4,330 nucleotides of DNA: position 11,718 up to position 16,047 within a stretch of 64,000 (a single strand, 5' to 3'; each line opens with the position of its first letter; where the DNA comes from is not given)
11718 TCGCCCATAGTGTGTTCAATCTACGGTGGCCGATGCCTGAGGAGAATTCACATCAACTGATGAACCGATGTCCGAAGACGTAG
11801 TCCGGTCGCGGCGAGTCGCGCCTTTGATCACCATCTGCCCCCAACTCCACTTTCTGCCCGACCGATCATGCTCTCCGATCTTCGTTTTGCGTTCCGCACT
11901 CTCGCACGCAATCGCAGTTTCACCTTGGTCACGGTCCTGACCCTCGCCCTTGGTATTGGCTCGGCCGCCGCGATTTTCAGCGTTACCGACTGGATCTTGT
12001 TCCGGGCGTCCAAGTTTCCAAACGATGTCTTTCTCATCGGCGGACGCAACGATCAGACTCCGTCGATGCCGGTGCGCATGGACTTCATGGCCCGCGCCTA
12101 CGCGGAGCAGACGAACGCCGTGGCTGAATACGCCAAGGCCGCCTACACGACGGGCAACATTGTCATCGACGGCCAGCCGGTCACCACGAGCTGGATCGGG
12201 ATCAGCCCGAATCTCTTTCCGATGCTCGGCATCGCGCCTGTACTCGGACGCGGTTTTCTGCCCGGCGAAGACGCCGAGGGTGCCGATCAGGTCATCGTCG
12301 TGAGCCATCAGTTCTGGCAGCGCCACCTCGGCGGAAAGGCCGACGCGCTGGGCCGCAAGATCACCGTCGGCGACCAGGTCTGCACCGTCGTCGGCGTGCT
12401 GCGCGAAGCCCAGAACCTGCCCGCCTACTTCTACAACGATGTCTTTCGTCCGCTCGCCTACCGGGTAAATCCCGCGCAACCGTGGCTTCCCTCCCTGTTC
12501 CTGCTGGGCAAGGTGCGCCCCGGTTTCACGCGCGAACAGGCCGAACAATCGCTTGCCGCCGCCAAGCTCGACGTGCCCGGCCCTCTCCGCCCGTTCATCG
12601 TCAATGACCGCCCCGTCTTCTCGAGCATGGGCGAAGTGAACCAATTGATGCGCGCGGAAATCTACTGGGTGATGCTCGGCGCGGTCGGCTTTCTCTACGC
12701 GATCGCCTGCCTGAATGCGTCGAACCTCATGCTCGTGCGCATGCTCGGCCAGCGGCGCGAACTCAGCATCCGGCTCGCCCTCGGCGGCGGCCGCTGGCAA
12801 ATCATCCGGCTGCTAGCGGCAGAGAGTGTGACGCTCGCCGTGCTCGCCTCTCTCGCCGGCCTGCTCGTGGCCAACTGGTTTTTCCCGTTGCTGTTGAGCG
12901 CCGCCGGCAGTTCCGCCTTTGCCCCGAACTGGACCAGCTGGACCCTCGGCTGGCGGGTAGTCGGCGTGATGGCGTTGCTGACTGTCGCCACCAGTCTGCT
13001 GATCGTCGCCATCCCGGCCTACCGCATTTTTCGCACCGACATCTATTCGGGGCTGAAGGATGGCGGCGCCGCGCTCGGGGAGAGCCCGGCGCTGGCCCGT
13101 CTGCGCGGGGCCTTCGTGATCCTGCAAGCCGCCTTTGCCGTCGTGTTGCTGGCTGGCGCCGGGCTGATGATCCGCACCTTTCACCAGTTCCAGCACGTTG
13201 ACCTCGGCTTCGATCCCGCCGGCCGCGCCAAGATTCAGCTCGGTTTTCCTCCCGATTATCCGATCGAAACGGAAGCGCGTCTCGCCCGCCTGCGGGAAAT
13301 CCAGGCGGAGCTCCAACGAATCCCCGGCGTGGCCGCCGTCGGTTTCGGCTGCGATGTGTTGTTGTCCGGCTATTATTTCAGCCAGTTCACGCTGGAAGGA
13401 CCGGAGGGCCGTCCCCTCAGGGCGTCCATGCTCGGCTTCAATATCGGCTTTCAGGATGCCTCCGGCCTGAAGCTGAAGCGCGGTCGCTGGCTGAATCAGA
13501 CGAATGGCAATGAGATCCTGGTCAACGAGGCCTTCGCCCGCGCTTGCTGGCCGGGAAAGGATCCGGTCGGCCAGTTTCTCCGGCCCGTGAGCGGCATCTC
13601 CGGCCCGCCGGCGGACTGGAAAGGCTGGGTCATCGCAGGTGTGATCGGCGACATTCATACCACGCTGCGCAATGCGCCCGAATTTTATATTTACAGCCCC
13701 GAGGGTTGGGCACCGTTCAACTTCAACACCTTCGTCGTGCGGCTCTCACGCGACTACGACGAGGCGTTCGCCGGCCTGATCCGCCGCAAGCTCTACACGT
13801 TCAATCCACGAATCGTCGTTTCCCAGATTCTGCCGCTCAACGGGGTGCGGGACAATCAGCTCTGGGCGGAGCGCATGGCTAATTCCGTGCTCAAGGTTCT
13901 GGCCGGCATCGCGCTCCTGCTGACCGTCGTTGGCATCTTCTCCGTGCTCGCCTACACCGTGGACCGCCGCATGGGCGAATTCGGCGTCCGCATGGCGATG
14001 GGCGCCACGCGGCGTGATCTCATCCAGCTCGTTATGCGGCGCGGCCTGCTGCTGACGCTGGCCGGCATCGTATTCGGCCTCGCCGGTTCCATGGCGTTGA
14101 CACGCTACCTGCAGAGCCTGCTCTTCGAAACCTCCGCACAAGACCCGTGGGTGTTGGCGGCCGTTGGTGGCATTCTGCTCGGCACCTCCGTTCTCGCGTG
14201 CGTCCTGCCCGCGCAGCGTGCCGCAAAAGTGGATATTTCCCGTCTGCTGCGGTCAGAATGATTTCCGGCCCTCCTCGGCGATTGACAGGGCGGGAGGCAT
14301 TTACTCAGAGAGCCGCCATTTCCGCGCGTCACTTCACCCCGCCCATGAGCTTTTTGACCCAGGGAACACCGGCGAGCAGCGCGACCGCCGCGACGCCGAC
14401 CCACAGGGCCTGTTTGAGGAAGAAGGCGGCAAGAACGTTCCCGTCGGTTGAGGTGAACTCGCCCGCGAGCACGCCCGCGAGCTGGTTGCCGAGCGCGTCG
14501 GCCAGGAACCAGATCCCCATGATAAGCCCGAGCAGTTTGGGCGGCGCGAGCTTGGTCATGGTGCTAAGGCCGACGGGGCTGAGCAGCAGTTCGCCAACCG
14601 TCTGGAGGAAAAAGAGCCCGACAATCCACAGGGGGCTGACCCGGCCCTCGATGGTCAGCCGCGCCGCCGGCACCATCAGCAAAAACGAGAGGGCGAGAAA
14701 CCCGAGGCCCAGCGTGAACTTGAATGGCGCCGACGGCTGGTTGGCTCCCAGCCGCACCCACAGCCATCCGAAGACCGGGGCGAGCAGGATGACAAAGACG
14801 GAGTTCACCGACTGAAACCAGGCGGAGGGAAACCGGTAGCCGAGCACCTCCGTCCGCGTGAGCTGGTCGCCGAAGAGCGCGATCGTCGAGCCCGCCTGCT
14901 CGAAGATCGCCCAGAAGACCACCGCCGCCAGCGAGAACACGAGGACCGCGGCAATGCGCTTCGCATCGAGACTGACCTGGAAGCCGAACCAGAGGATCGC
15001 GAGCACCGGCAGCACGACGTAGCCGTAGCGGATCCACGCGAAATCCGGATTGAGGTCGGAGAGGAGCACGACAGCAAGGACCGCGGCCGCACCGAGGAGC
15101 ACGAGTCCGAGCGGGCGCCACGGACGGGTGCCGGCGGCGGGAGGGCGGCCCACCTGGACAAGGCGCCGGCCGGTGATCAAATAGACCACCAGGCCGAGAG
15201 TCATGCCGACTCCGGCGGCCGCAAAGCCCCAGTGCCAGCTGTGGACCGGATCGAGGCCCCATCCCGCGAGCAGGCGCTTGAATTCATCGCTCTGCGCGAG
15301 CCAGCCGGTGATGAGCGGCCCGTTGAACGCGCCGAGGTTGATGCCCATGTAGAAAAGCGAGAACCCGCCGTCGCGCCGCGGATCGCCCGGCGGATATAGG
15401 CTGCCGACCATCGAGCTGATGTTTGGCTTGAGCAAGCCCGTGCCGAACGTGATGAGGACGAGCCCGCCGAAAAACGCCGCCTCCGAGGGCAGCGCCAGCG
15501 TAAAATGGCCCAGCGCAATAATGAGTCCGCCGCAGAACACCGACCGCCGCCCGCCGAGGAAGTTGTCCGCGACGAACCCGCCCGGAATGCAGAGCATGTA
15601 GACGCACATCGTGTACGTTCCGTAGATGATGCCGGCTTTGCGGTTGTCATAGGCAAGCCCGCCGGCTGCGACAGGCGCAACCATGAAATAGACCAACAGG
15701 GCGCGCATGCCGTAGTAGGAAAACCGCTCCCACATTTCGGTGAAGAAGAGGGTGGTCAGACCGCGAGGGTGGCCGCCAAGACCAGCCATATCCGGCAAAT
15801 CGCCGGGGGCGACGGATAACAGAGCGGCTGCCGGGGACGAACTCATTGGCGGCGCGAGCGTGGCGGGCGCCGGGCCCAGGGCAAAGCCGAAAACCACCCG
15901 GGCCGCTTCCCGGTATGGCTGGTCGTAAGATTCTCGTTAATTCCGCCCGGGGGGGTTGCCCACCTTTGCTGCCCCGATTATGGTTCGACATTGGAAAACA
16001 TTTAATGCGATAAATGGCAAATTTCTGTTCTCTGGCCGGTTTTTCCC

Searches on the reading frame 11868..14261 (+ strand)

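Call 79: search_protein_families(library=pfam, proteins=[window:11868-14261:+], max_evalue=0.00001)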
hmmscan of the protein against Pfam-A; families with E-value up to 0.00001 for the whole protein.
window:11868-14261:+ (797 aa): 2 families
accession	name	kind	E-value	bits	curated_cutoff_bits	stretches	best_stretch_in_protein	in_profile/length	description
PF12704.14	MacB_PCD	-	6.4e-29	102.2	27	1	19-231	1-206/207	MacB-like periplasmic core domain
PF02687.27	FtsX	-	1.3e-25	90.2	25.5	2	677-789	2-119/120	FtsX-like permease C-terminal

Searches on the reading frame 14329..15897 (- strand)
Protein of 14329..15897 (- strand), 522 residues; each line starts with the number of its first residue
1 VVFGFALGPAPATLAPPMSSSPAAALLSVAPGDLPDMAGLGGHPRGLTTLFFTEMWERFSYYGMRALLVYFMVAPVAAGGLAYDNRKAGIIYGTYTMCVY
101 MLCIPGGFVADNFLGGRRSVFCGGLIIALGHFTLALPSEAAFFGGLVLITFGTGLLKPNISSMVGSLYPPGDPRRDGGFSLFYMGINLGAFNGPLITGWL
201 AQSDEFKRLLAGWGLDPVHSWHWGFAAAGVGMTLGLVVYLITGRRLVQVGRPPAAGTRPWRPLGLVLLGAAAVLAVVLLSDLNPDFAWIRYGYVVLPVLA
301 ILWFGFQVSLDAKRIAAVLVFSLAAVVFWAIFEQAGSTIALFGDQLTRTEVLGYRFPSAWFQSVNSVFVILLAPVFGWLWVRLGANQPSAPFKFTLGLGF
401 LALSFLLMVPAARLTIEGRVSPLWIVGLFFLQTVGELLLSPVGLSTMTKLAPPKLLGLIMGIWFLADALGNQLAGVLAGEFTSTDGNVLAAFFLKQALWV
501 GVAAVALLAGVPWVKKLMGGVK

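Call 79: search_protein_families(library=pfam, proteins=[window:14329-15897:-], max_evalue=0.00001)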
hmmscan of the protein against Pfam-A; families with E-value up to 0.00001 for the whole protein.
window:14329-15897:- (522 aa): 2 families
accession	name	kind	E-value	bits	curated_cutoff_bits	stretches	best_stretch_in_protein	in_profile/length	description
PF00854.27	PTR2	-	4.9e-70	236.8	27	1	118-483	2-381/392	POT family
PF07690.21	MFS_1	-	6.1e-18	65.3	33.4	1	59-409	6-291/347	Major Facilitator Superfamily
